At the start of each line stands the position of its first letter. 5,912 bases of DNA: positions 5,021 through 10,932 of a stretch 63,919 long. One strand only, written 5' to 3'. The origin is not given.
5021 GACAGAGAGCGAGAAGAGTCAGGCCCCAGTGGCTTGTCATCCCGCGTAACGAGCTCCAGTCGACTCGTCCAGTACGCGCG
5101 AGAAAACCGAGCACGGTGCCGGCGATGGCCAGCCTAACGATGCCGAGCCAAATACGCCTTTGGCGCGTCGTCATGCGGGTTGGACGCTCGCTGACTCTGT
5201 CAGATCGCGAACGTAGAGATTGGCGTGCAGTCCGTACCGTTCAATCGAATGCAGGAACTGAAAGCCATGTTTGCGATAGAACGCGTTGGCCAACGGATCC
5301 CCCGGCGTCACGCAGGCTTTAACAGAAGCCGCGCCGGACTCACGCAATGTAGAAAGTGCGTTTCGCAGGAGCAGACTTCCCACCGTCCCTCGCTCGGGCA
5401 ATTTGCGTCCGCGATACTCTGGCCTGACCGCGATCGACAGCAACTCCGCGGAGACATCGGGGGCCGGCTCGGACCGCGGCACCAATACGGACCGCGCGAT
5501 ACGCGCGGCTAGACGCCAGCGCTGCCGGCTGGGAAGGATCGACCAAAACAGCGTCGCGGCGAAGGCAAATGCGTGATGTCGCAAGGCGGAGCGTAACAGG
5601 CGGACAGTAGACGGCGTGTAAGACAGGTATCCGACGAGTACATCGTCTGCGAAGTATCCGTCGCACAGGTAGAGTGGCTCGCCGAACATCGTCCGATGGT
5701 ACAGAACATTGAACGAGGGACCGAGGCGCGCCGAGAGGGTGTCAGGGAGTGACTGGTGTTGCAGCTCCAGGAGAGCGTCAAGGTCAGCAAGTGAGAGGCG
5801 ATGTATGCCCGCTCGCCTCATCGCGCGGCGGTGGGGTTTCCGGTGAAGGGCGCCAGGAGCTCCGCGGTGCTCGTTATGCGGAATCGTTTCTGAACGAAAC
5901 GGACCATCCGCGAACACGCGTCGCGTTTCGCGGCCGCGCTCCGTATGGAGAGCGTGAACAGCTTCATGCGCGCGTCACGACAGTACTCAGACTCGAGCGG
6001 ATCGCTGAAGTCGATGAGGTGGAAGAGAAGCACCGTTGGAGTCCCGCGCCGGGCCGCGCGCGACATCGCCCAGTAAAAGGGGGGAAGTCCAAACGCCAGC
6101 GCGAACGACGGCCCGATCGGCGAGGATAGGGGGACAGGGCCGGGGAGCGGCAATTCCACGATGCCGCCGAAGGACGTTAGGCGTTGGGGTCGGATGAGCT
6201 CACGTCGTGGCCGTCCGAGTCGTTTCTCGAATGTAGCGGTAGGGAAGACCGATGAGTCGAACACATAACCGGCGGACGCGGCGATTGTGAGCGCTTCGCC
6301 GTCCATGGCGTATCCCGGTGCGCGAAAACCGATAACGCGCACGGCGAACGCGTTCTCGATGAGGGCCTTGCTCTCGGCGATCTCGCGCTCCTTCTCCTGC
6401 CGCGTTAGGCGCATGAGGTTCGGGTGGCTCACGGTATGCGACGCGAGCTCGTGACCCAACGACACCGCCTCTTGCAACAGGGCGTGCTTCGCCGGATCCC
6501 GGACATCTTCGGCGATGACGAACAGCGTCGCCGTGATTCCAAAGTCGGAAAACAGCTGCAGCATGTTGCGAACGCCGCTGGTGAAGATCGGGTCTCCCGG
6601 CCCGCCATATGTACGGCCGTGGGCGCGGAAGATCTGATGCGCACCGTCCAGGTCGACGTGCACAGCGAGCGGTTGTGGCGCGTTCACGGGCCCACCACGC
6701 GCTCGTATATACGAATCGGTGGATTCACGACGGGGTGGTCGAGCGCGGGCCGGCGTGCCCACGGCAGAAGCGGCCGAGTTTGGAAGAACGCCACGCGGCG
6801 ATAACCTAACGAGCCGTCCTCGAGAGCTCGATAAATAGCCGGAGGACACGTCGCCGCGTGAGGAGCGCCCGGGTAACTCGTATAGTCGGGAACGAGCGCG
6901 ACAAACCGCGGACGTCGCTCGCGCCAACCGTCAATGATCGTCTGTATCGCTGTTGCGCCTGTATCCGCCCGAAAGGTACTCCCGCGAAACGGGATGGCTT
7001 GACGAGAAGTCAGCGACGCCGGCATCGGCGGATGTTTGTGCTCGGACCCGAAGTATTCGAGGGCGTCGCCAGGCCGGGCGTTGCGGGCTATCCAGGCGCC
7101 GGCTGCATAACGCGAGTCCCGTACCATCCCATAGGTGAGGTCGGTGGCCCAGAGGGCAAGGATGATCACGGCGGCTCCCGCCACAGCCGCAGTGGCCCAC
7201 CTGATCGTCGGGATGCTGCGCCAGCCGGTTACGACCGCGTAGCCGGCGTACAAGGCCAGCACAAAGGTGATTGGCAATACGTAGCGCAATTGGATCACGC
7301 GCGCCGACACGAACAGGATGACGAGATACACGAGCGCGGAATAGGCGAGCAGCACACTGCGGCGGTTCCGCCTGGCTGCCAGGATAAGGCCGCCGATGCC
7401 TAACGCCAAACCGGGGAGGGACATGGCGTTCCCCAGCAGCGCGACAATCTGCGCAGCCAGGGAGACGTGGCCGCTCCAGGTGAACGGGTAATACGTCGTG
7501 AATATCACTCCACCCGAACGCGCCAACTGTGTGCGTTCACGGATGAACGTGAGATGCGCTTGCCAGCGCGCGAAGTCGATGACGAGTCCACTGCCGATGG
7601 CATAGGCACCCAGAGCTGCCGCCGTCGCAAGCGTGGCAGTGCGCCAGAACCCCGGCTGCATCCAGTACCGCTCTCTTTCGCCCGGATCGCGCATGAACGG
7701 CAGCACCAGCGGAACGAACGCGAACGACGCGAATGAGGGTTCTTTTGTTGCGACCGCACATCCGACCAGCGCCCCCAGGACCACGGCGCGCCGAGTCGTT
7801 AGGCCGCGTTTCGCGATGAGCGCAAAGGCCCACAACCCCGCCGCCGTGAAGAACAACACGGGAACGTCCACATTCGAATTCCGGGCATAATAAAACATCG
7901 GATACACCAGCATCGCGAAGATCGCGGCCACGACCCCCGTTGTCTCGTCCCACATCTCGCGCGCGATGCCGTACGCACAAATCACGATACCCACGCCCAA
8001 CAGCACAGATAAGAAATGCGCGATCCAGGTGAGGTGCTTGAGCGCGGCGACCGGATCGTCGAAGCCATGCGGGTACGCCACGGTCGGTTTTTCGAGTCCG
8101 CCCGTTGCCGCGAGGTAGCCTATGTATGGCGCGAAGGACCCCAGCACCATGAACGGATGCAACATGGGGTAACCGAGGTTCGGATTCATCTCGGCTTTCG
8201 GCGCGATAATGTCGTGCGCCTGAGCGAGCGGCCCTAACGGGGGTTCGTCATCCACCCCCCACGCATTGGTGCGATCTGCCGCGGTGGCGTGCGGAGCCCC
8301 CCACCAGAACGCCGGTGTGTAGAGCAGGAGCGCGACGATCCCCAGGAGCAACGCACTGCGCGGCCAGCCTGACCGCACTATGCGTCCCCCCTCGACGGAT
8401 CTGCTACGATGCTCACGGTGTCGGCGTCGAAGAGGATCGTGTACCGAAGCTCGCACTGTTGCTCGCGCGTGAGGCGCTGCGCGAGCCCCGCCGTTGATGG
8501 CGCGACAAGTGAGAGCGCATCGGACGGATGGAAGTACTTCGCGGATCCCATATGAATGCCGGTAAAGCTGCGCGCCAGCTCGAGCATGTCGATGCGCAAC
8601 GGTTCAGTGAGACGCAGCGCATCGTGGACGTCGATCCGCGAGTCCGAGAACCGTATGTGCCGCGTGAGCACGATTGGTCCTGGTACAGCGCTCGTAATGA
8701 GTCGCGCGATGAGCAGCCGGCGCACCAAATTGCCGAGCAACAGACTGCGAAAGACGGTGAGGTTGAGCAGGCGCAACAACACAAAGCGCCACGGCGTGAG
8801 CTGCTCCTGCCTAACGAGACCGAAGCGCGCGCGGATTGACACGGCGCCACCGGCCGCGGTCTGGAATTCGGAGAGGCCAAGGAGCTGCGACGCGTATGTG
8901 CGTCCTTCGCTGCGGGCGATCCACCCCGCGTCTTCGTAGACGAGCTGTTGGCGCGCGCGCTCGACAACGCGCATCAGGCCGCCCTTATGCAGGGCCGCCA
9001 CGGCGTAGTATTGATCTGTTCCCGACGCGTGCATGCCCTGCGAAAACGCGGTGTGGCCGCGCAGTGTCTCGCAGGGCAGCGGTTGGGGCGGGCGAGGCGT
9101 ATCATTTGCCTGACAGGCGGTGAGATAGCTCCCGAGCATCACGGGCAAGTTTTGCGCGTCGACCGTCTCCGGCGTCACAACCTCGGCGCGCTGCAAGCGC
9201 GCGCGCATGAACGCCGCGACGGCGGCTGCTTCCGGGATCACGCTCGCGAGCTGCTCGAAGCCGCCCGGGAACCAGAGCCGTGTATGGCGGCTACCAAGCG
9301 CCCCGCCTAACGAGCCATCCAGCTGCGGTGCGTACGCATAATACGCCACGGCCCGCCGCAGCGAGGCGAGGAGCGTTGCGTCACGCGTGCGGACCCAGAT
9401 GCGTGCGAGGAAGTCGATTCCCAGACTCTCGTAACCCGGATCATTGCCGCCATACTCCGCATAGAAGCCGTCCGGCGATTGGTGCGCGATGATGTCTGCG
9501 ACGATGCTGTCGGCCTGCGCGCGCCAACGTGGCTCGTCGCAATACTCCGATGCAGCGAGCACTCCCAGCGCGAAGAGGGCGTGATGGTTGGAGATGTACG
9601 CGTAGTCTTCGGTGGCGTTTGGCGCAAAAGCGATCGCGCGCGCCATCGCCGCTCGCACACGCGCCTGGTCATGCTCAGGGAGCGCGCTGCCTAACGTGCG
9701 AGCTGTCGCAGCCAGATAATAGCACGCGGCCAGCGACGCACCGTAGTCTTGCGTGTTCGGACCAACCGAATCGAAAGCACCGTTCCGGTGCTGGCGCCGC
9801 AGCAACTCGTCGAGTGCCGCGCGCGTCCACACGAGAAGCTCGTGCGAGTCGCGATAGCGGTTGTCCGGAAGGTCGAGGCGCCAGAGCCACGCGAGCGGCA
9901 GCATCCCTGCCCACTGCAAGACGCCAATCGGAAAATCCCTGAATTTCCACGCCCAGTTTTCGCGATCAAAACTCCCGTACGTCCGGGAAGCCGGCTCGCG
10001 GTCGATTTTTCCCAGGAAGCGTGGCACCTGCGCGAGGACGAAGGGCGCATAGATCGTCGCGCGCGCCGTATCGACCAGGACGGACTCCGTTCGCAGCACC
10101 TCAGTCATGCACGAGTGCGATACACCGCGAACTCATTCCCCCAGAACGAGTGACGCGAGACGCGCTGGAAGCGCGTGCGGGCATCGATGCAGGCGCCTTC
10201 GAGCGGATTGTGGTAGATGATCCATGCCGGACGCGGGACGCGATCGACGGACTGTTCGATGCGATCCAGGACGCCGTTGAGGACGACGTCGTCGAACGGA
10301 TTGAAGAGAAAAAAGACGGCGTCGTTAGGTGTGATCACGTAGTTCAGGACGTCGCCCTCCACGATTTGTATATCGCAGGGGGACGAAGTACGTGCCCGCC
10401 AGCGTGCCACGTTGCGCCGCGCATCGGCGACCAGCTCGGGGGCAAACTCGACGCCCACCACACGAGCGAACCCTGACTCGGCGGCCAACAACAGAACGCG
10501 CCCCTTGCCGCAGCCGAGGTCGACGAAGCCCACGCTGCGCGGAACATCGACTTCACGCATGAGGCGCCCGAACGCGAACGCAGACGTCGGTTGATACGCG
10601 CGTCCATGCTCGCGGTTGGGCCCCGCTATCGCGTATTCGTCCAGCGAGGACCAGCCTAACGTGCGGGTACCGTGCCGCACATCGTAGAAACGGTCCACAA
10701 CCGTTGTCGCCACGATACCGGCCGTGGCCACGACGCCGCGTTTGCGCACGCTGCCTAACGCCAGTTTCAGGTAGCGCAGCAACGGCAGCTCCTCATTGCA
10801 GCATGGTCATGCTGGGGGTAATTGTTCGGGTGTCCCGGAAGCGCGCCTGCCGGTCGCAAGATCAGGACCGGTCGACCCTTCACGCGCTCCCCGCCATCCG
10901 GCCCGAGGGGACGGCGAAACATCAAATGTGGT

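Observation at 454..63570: Hyper-abundant non-palindromic octamer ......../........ scattered through genes and spacers (uptake-sequence or HIP1-like behaviour)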

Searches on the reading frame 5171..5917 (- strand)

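Call 9: search_protein_families(library=pfam, proteins=[window:5171-5917:-])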
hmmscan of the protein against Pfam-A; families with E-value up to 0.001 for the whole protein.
window:5171-5917:- (248 aa): 2 families
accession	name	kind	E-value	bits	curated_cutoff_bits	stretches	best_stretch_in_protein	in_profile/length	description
PF00583.31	Acetyltransf_1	-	2.2e-08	34.8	20.7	1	155-219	58-116/116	Acetyltransferase (GNAT) family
PF13508.13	Acetyltransf_7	-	6.1e-06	27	27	1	157-220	30-83/84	Acetyltransferase (GNAT) domain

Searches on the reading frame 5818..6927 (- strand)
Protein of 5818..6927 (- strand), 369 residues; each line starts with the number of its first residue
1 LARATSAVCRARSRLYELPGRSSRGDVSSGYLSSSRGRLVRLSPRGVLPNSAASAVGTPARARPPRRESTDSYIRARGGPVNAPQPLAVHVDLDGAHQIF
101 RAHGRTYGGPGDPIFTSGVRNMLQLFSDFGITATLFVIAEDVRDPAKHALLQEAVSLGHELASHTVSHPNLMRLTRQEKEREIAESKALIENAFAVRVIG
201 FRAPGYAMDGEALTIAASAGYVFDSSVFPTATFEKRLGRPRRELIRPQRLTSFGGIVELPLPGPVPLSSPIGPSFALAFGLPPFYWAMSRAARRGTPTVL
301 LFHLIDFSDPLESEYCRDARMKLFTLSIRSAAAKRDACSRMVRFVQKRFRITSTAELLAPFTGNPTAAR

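Call 9: search_protein_families(library=pfam, proteins=[window:5818-6927:-])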
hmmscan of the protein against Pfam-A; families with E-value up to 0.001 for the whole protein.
window:5818-6927:- (369 aa): 1 family
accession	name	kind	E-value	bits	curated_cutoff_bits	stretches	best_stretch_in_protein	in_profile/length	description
PF01522.26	Polysacc_deac_1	-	1.4e-18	67.5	23.1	1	116-222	18-122/124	Polysaccharide deacetylase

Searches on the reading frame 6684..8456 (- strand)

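Call 6: search_protein_families(library=pfam, proteins=[window:6684-8456:-])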
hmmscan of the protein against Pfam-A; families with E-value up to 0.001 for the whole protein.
window:6684-8456:- (590 aa): 1 family
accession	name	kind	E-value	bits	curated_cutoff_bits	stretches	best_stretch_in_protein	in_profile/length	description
PF13231.12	PMT_2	-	6.5e-12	46.4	26.1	1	143-279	21-152/160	Dolichyl-phosphate-mannose-protein mannosyltransferase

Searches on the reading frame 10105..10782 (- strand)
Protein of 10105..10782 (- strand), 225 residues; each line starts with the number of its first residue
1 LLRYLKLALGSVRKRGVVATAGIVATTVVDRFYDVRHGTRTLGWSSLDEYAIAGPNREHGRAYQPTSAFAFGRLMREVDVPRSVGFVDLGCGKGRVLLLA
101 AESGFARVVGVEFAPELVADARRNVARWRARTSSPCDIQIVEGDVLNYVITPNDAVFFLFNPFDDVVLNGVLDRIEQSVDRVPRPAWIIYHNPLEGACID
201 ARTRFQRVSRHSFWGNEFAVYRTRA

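Call 9: search_protein_families(library=pfam, proteins=[window:10105-10782:-])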
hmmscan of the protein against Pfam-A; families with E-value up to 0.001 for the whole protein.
window:10105-10782:- (225 aa): 6 families
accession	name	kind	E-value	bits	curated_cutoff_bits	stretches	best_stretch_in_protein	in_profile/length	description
PF13649.12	Methyltransf_25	-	1.1e-08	36.1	27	1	87-159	2-71/97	Methyltransferase domain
PF08242.18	Methyltransf_12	-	1.3e-07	32.7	30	1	87-176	1-79/98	Methyltransferase domain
PF13847.12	Methyltransf_31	-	4.7e-07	30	27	1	86-176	7-88/145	Methyltransferase domain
PF08241.18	Methyltransf_11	-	5e-07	30.7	21.2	1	87-147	1-53/95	Methyltransferase domain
PF13489.12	Methyltransf_23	-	4.3e-05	23.7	27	1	86-176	26-95/164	Methyltransferase domain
PF08123.19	DOT1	-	0.00062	19.8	23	0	73-125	33-86/205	Histone methylation protein DOT1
